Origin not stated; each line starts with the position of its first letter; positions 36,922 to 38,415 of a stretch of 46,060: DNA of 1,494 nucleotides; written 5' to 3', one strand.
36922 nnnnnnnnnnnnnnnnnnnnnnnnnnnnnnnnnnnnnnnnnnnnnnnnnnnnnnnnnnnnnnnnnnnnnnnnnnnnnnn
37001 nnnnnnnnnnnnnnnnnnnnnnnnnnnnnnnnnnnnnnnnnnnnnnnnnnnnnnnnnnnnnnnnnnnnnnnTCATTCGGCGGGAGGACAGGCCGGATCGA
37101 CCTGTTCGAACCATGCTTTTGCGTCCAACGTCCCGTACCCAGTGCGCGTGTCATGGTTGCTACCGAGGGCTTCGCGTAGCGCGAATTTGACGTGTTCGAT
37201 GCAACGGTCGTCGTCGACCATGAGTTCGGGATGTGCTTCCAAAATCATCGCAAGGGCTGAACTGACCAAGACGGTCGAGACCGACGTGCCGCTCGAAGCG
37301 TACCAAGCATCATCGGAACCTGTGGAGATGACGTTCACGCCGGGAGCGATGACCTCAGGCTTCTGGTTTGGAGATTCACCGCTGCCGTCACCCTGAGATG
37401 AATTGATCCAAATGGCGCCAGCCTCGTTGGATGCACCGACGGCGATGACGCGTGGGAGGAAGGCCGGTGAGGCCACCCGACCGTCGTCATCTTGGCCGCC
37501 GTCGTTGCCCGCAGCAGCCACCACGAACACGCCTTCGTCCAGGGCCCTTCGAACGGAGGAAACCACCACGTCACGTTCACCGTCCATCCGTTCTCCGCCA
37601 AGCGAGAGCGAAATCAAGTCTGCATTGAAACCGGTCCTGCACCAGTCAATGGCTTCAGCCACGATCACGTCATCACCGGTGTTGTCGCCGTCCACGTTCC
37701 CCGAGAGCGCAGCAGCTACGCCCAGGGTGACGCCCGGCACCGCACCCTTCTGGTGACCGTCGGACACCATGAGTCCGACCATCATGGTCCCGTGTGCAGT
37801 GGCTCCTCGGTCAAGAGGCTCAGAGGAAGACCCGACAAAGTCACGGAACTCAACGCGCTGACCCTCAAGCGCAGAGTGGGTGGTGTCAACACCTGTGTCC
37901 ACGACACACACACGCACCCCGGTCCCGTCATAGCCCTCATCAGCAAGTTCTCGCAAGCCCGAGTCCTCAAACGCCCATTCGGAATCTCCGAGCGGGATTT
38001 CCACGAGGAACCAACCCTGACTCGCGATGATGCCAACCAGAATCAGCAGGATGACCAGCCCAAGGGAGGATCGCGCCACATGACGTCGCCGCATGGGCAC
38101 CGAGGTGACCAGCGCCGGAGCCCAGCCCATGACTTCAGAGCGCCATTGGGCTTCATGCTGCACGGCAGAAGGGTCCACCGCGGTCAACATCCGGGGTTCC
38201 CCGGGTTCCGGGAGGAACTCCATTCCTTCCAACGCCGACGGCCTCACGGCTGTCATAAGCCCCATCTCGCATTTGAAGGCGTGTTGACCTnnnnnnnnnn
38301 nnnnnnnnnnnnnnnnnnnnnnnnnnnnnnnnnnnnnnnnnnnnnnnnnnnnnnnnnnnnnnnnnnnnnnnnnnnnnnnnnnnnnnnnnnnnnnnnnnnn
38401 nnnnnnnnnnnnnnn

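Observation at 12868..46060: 33-kb cell-envelope island: two protease-coupled giant-protein operons flanking a pilin-like operon, with a dedicated OST and STAND regulator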

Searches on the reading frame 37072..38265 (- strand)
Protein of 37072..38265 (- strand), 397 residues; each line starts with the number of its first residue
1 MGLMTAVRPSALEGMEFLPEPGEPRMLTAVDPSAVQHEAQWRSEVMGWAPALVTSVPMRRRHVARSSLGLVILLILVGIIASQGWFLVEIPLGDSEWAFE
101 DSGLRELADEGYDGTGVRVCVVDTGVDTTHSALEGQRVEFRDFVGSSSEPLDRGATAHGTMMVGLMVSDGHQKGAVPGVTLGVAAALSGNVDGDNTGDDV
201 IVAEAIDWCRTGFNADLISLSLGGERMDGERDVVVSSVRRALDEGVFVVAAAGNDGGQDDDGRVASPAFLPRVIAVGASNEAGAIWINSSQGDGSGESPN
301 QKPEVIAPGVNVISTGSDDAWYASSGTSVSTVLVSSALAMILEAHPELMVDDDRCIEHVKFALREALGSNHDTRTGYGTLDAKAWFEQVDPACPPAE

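Call 5: search_protein_families(library=pfam, proteins=[window:37072-38265:-], max_evalue=0.01)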
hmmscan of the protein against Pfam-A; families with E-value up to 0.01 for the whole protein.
window:37072-38265:- (397 aa): 1 family
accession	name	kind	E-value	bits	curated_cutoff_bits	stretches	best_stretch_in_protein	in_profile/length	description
PF00082.27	Peptidase_S8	-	2.8e-33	115.9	21.8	1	114-352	1-264/288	Subtilase family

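Call 13: find_homologous_proteins(query=window:37072-38265:-, max_evalue=0.00001)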
Query window:37072-38265:- (397 aa): 898 proteins with E <= 0.00001 among 8000 candidates; the best 120 are listed.
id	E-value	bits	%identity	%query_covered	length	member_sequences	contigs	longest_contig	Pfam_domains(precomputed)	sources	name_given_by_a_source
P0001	3.9e-242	821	93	99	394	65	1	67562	PF00082.28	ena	-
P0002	1.0e-209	715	81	99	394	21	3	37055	PF00082.28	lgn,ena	-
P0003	3.6e-209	713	80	99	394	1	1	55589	PF00082.28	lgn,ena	-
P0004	4.8e-209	712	80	99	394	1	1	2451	PF00082.28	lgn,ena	-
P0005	1.1e-208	711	80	99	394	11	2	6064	PF00082.28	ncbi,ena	-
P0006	1.0e-207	708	80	99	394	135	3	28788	PF00082.28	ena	-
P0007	1.8e-206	704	81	99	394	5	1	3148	PF00082.28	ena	-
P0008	2.0e-205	700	79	98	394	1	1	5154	PF00082.28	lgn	-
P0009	2.5e-205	700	79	98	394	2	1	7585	PF00082.28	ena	-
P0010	4.2e-205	699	79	98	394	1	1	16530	PF00082.28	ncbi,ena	-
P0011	4.5e-205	699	79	98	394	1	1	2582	PF00082.28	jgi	-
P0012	6.0e-205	699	79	98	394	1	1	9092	PF00082.28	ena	-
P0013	2.1e-204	697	79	98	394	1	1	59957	PF00082.28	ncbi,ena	-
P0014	2.4e-204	697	79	98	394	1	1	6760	PF00082.28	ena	-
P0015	3.7e-204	696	79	98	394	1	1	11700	PF00082.28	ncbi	-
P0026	4.6e-152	525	62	97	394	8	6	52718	PF00082.28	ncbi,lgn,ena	-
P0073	1.1e-110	389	51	94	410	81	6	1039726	PF00082.28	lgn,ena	-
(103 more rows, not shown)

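Call 15: find_encoding_contigs(protein=P0073, flank=10000, max_places=2)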
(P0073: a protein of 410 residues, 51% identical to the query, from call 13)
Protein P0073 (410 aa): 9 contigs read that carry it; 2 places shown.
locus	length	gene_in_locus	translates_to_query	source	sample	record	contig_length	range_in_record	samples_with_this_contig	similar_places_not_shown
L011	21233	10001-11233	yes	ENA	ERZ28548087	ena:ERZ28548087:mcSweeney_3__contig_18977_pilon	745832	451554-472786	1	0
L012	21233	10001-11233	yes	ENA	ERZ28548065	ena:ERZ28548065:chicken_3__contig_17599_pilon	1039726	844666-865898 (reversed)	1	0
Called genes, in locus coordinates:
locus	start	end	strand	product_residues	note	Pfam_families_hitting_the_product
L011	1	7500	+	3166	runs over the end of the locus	PF02516:STT3, PF10670:DUF4198 (faint), PF13620:CarboxypepD_reg (faint)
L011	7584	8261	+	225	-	-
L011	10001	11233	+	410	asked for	PF00082:Peptidase_S8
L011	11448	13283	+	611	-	PF13229:Beta_helix (weak)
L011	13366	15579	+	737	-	PF17957:Big_7 (weak)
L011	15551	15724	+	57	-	-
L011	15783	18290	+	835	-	PF13191:AAA_16, PF13401:AAA_22 (faint), PF13176:TPR_7 (faint), PF14559:TPR_19 (faint), PF13181:TPR_8 (faint), PF13424:TPR_12, PF17874:TPR_MalT, PF13424:TPR_12 (weak), +5 more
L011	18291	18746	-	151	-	-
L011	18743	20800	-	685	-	-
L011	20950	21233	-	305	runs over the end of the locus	-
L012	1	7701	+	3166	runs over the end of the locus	PF02516:STT3, PF13715:CarbopepD_reg_2 (faint), PF10670:DUF4198 (faint), PF13620:CarboxypepD_reg (faint)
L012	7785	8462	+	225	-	-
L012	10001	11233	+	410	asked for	PF00082:Peptidase_S8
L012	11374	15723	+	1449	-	PF17957:Big_7 (faint), PF13229:Beta_helix (weak)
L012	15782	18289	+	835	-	PF13191:AAA_16, PF13401:AAA_22 (faint), PF13176:TPR_7 (faint), PF14559:TPR_19 (faint), PF13181:TPR_8 (faint), PF13424:TPR_12, PF17874:TPR_MalT, PF13424:TPR_12 (weak), +5 more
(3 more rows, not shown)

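Call 16: find_encoding_contigs(protein=P0026, flank=10000, max_places=2)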
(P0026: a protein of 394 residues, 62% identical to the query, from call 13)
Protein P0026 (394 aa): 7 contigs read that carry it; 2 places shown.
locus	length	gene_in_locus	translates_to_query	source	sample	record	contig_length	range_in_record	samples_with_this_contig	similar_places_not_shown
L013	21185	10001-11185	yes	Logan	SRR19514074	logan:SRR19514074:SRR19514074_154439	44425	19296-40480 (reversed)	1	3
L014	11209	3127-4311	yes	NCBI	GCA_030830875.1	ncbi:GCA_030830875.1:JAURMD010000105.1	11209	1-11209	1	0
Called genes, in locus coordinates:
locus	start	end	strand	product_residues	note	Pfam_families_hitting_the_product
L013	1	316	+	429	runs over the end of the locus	PF02844:GARS_N, PF01071:GARS_A, PF02222:ATP-grasp (weak), PF02655:ATP-grasp_3, PF02843:GARS_C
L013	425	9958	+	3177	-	PF02516:STT3, PF13620:CarboxypepD_reg (faint), PF17802:SpaA (faint)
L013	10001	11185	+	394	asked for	PF00082:Peptidase_S8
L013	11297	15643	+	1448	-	PF13229:Beta_helix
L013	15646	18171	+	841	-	PF13191:AAA_16, PF13401:AAA_22 (weak), PF07719:TPR_2 (faint), PF07721:TPR_4 (faint), PF00515:TPR_1 (faint), PF13181:TPR_8 (faint), PF13432:TPR_16 (faint), PF13424:TPR_12, +2 more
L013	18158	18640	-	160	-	-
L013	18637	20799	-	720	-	-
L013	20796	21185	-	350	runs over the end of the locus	-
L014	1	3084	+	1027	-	?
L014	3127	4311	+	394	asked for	PF00082:Peptidase_S8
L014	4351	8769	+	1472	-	PF13229:Beta_helix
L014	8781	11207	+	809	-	?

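Call 31: search_protein_families(library=ncbifam, proteins=[window:37072-38265:-], max_evalue=0.01)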
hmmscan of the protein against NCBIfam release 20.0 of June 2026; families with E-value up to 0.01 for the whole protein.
window:37072-38265:- (397 aa): 7 families
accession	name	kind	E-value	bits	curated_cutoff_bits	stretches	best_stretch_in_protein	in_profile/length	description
TIGR03921.1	T7SS_mycosin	equivalog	4.9e-31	108.1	278.75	1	113-385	11-284/353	type VII secretion-associated serine protease mycosin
TIGR03895.1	protease_PatA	subfamily_domain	4.9e-13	48.7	421.05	1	202-343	46-178/606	PatA/PatG family cyanobactin maturation protease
NF040808.2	CspC_non_triad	exception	6.8e-12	44.6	675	1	268-343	425-499/556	bile acid germinant receptor pseudoprotease CspC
NF049966.1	QH_SP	equivalog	2e-11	43.7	165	1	118-347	1-197/219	subtilisin-like serine protease QhpE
NF040809.1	germ_prot_CspBA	exception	6.4e-08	30.7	1250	1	267-388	971-1097/1099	bifunctional germination protease/germinant receptor pseudoprotease CspBA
NF033595.1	denti_PrtP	equivalog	2.3e-05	23.2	300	1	218-342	342-457/606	dentilisin complex serine proteinase subunit PrtP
NF051851.1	AtpSerPepEprS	equivalog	0.0028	15.8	1700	0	244-348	223-324/988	autotransporter serine peptidase EprS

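Call 32: search_protein_families(library=ncbifam, proteins=[L013:425-9958:+], max_evalue=0.01)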
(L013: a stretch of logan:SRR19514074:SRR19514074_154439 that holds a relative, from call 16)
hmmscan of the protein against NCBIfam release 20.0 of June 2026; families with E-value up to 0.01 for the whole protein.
L013:425-9958:+ (3177 aa): 3 families
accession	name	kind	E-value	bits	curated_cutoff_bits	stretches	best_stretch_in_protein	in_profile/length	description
TIGR04154.1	archaeo_STT3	subfamily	9.5e-53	179.7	450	1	371-994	3-575/831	oligosaccharyl transferase, archaeosortase A system-associated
NF058648.1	ECF_sub_HI1622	equivalog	0.0006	19.8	100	0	2018-2067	45-93/180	NikL family nickel/cobalt ECF transporter subunit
NF041740.1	choice_anch_T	equivalog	0.0032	16.7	70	0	2867-2990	92-221/259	choice-of-anchor T family protein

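Call 61: search_protein_families(library=padloc, proteins=[window:37072-38265:-], max_evalue=0.01)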
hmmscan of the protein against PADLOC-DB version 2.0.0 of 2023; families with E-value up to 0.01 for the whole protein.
window:37072-38265:- (397 aa): 3 families
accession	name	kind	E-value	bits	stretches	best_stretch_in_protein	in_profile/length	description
PDLC03014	subtilase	-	3.9e-24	83.9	1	108-352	165-366/391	-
PDLC02198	IetS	-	0.00048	16.2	1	117-223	254-363/795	-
PDLC02197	IetS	-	0.0019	14.6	0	117-168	259-305/749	-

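Call 65: search_protein_families(library=pfam, proteins=[L013:425-1600:+], max_evalue=0.1)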
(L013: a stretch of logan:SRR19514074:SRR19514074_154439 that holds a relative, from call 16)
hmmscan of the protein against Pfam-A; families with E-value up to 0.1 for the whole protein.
L013:425-1600:+ (392 aa): 1 family
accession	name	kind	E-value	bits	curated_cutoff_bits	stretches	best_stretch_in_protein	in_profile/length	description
PF07051.17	OCIA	-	0.042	14.3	25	0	284-338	19-73/87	Ovarian carcinoma immunoreactive antigen (OCIA)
